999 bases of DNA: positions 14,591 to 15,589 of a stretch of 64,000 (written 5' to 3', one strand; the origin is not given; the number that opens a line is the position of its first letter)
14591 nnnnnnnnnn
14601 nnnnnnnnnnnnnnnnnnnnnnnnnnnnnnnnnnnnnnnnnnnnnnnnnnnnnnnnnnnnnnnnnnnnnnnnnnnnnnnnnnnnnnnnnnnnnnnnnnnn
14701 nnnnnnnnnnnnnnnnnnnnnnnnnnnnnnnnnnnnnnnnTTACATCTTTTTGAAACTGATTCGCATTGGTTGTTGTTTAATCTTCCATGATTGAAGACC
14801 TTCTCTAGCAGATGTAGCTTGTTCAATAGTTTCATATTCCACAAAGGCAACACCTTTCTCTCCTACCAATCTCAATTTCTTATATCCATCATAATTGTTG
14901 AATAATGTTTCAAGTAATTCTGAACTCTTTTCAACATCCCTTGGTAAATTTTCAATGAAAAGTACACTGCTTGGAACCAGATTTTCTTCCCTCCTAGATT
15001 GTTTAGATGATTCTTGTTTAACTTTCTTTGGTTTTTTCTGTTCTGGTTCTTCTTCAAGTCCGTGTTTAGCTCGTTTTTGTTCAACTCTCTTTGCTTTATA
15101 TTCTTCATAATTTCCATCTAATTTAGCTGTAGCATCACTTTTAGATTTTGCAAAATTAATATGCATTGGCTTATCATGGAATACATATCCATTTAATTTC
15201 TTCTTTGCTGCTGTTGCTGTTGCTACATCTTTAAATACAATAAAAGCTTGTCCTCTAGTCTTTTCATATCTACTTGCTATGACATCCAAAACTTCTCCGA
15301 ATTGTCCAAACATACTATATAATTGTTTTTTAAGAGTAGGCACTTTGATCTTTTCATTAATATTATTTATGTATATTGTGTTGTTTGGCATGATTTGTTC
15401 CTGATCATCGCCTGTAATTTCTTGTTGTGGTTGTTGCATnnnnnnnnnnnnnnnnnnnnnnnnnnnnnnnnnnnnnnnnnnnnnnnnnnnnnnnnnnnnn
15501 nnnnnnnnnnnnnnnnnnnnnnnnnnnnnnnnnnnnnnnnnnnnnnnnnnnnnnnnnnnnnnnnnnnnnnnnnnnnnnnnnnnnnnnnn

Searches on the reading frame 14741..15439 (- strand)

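Call 68: search_protein_families(library=pfam, proteins=[window:14741-15439:-], max_evalue=0.01)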
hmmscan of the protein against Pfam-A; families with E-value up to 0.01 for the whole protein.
window:14741-15439:- (232 aa): 4 families
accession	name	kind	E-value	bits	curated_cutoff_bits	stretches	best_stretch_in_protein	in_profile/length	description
PF00076.28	RRM_1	-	6.7e-24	84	20.7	2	35-92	10-69/70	RNA recognition motif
PF13893.12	RRM_5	-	1.3e-06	28.6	27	0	38-101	42-103/125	RNA recognition motif. (a.k.a. RRM, RBD, or RNP domain)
PF16842.11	RRM_occluded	-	7.8e-06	26.1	30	0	20-94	2-70/79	Occluded RNA-recognition motif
PF25701.1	RRM_YTH1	-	0.00059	20.1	35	0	22-88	5-65/75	YTH1-like RRM domain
